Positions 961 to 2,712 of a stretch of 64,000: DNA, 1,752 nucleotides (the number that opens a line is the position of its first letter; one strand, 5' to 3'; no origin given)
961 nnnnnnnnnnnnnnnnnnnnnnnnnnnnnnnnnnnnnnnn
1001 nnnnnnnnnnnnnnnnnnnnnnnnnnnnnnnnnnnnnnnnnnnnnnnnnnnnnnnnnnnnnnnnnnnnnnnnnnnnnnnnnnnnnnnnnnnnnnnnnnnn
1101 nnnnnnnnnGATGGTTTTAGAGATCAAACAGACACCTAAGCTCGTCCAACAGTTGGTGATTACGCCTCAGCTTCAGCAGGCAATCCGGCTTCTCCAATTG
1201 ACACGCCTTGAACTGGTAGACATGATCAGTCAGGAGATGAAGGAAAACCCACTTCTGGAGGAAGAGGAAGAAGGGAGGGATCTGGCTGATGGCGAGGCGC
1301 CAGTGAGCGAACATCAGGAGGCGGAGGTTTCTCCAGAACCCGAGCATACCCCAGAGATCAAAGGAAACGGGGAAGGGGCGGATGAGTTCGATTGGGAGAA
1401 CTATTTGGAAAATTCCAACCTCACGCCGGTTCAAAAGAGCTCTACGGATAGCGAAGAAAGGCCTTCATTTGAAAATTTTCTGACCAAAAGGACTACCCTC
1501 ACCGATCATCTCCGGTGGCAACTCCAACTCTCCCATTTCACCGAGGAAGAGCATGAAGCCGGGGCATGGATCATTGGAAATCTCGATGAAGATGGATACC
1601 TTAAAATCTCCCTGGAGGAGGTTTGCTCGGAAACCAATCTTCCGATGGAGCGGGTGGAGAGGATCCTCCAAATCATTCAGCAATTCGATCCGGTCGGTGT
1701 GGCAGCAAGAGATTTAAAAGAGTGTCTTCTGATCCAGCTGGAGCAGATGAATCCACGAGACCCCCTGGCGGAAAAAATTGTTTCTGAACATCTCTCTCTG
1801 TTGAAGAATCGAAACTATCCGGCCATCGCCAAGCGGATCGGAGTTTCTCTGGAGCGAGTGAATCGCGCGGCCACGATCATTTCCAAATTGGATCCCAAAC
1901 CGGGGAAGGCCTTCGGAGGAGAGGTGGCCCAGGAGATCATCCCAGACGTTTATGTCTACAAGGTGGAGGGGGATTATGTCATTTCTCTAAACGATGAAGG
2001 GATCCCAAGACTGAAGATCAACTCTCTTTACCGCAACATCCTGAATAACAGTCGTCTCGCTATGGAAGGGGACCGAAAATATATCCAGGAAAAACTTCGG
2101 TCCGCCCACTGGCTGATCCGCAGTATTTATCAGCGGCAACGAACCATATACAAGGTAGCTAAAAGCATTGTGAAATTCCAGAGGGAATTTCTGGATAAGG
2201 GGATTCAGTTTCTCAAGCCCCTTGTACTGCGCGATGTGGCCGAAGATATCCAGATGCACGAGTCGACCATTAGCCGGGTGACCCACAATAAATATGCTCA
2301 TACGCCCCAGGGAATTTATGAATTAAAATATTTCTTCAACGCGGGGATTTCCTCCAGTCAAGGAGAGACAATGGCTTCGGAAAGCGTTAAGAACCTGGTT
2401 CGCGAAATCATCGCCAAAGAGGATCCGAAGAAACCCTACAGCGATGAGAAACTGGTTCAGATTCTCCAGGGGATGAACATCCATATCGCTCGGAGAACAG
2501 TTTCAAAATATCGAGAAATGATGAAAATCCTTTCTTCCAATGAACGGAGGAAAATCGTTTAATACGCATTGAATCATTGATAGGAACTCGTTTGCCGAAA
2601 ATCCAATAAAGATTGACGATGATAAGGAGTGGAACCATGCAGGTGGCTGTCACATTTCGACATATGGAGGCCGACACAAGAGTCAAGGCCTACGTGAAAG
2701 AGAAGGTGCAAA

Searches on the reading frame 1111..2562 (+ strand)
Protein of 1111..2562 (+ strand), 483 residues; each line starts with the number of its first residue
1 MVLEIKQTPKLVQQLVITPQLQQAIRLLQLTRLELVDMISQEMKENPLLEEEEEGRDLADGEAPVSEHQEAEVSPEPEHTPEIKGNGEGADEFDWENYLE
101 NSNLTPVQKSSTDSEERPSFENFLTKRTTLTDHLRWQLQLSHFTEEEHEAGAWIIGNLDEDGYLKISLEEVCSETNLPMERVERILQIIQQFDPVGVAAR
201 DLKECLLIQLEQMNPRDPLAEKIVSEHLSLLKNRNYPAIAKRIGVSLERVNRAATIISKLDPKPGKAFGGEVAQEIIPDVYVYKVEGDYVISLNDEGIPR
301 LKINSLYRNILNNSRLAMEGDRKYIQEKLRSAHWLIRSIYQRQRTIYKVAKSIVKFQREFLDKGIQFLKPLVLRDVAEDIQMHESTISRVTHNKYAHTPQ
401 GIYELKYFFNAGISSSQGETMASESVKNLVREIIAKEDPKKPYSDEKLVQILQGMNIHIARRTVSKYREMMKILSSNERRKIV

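Call 34: search_protein_families(library=pfam, proteins=[window:1111-2562:+], max_evalue=0.00001)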
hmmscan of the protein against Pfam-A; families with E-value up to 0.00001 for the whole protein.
window:1111-2562:+ (483 aa): 3 families
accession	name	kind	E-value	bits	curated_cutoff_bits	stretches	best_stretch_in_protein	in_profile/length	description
PF04963.19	Sigma54_CBD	-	2.3e-67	226.8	22.9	1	120-307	2-185/185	Sigma-54 factor, core binding domain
PF04552.19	Sigma54_DBD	-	6.6e-62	208.4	22.8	1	323-481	2-160/160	Sigma-54, DNA binding domain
PF00309.25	Sigma54_AID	-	9.8e-15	54.6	23.8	1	6-51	1-46/46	Sigma-54 factor, Activator interacting domain (AID)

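Call 35: find_related_loci(query=window:1111-2562:+, collection=genome_contigs, flank=1000)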
Query window:1111-2562:+ (483 aa) in genome_contigs; peptide patterns used: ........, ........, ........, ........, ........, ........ (x = any residue, [..] = any of these).
367 stretches matched a pattern; 291 encode a relative of the query (tblastn E <= 1e-3); the best 80 are kept; 80 distinct loci.
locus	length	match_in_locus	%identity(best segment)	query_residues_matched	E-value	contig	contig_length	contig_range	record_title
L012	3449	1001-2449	87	1-483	0e+0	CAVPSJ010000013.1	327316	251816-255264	MAG: uncultured delta proteobacterium isolate MFD10007.bin.2.36 genome assembly, contig: contig_50156, whole genome shot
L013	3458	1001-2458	88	1-483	0e+0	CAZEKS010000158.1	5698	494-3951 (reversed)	MAG TPA_asm: uncultured Syntrophaceae bacterium isolate binchicken_co189_49 genome assembly, contig: NODE_17895_length_5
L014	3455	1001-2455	88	1-482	0e+0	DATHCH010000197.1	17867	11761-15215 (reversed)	MAG TPA_asm: Thermodesulfobacteriota bacterium isolate SMAG_U12362 k141_1990400, whole genome shotgun sequence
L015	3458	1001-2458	90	1-483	0e+0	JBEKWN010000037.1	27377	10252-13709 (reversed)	MAG: Thermodesulfobacteriota bacterium isolate SPRUCE 629 SPRUCE_629_37, whole genome shotgun sequence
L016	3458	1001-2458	87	1-483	0e+0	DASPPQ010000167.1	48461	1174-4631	MAG TPA_asm: Thermodesulfobacteriota bacterium isolate SMAG_U12177 k141_1807973, whole genome shotgun sequence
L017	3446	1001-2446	88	5-483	0e+0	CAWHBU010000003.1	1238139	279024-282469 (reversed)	MAG: uncultured delta proteobacterium isolate MFD03726.bin.2.155 genome assembly, contig: contig_10500, whole genome sho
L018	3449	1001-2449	87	1-482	0e+0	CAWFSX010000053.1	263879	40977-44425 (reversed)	MAG: uncultured delta proteobacterium isolate MFD00709.bin.2.41 genome assembly, contig: contig_33275, whole genome shot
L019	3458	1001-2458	87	1-483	0e+0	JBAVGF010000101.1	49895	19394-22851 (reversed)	MAG: Thermodesulfobacteriota bacterium isolate MFD06953_ilm_asm_bin13 k127_196516, whole genome shotgun sequence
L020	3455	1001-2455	87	1-482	0e+0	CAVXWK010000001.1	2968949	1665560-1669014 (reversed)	MAG: uncultured delta proteobacterium isolate MFD04492.bin.2.7 genome assembly, contig: contig_16283, whole genome shotg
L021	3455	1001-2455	87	1-482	0e+0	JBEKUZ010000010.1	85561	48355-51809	MAG: Thermodesulfobacteriota bacterium isolate SPRUCE 593 SPRUCE_593_10, whole genome shotgun sequence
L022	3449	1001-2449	80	1-482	0e+0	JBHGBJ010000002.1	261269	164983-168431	MAG: Thermodesulfobacteriota bacterium isolate SBS.BIN.12 SBSBIN12_contig_2, whole genome shotgun sequence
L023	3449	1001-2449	79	1-482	0e+0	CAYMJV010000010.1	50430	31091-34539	MAG TPA_asm: uncultured Syntrophaceae bacterium isolate binchicken_co378_81 genome assembly, contig: NODE_487_length_504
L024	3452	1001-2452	77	1-482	0e+0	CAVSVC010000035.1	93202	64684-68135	MAG: uncultured delta proteobacterium isolate MFD02809.bin.2.45 genome assembly, contig: contig_231194, whole genome sho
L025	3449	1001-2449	80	1-482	0e+0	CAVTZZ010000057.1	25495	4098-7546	MAG: uncultured delta proteobacterium isolate MFD04408.bin.2.108 genome assembly, contig: contig_37108, whole genome sho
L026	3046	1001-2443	75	1-482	0e+0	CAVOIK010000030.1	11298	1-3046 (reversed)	MAG: uncultured delta proteobacterium isolate MFD10007.bin.2.135 genome assembly, contig: contig_58320, whole genome sho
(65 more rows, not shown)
